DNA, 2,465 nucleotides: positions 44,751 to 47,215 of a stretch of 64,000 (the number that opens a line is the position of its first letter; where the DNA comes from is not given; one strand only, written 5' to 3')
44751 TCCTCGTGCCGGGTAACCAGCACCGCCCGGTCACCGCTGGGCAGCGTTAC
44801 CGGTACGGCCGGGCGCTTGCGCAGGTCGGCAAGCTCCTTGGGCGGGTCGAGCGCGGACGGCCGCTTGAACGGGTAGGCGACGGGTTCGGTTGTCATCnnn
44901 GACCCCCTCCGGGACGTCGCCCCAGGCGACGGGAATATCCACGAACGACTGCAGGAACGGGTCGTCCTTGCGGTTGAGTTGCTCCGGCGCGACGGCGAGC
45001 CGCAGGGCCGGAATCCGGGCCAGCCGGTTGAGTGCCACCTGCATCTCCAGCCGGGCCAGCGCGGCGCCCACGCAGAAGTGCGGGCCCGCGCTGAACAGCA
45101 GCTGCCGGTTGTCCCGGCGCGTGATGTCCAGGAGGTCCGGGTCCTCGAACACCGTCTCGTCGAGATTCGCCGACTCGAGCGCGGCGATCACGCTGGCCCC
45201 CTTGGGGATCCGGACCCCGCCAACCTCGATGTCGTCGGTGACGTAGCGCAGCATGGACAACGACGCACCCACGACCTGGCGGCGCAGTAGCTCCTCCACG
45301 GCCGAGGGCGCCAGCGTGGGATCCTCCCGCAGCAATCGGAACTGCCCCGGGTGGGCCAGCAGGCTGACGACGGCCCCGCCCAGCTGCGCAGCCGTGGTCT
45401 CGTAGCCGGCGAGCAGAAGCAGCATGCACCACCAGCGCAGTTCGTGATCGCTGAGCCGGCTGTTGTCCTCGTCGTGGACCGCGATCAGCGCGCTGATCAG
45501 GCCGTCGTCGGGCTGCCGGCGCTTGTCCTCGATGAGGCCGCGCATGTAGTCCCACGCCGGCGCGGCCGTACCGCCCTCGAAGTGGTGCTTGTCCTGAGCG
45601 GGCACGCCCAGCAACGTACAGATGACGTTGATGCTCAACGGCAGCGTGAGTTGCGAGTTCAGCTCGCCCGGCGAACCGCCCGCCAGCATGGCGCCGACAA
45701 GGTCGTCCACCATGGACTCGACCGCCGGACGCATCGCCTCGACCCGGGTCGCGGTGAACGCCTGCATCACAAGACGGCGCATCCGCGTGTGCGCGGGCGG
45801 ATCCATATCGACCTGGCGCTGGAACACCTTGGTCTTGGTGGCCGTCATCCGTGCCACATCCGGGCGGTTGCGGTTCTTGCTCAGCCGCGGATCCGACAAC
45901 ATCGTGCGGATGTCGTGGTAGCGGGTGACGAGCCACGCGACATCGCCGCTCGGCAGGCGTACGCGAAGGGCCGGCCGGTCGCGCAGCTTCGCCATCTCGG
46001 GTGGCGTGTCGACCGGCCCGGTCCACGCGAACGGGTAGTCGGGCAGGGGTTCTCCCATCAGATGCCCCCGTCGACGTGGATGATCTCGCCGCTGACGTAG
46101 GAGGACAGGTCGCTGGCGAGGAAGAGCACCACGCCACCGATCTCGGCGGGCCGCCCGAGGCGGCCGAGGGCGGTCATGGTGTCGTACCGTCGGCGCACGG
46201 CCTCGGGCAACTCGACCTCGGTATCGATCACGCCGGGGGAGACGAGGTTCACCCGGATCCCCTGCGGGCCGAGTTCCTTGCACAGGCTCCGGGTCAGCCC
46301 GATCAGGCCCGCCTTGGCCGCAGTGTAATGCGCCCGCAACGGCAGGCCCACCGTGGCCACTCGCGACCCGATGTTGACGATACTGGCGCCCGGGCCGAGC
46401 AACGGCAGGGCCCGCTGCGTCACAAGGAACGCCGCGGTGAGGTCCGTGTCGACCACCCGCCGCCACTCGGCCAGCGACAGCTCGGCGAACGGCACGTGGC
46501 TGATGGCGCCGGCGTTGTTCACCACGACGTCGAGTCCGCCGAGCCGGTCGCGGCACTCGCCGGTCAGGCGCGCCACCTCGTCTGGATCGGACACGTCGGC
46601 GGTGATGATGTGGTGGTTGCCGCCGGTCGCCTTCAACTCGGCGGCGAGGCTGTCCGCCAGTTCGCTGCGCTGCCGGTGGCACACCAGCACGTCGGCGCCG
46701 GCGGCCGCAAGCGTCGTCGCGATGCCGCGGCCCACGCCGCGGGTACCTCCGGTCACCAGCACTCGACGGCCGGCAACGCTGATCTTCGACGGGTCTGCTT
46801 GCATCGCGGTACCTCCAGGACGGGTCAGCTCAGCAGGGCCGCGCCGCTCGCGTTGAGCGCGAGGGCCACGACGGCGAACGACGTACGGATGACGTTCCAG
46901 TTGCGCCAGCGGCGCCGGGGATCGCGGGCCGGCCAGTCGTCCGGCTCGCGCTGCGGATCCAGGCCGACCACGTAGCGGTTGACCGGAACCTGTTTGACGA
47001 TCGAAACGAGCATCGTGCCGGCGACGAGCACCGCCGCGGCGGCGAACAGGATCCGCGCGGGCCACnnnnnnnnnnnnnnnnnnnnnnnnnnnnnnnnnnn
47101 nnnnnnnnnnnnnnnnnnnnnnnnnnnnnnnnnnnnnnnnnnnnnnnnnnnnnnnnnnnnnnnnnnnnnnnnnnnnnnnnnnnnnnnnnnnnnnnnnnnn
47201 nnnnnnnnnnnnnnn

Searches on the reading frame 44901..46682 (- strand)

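Call 95: search_protein_families(library=pfam, proteins=[window:44901-46682:-], max_evalue=0.01)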
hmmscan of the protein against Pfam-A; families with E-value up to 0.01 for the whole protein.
window:44901-46682:- (594 aa): 1 family
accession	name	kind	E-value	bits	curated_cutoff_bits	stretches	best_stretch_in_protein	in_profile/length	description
PF00067.27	p450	-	6.2e-28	98.2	22.8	1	378-554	218-428/462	Cytochrome P450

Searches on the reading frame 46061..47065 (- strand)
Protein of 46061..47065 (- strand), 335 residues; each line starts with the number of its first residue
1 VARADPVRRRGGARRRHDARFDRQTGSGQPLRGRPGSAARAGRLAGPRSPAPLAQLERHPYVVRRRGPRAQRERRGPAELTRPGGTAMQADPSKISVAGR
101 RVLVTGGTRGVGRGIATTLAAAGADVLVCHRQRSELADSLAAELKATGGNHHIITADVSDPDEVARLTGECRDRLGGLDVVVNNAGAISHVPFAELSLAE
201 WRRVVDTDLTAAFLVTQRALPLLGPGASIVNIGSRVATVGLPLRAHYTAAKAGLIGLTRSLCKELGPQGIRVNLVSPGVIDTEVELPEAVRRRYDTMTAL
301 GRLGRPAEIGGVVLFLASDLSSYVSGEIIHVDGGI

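Call 35: search_protein_families(library=pfam, proteins=[window:46061-47065:-], max_evalue=0.001)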
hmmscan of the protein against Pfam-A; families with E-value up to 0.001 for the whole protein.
window:46061-47065:- (335 aa): 7 families
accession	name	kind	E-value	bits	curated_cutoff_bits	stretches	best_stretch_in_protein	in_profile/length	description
PF13561.12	adh_short_C2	-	1.3e-65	221.8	27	1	109-335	6-235/236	Enoyl-(Acyl carrier protein) reductase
PF00106.31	adh_short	-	2.2e-53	181.1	26.6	1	101-284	2-186/195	short chain dehydrogenase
PF08659.16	KR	-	1e-18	68.3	22.6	1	102-260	3-162/180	KR domain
PF23441.1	SDR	-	1.4e-15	57.8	27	1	98-285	6-199/258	SDR-like rossmann domain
PF01370.27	Epimerase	-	2.9e-06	27.3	20.9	1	102-194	1-80/240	NAD dependent epimerase/dehydratase family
PF03435.24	Sacchrp_dh_NADP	-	9.4e-06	26.4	25.1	1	106-209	5-100/129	Saccharopine dehydrogenase NADP binding domain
PF02882.25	THF_DHG_CYH_C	-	2.5e-05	24.1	27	1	92-158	29-97/160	Tetrahydrofolate dehydrogenase/cyclohydrolase, NAD(P)-binding domain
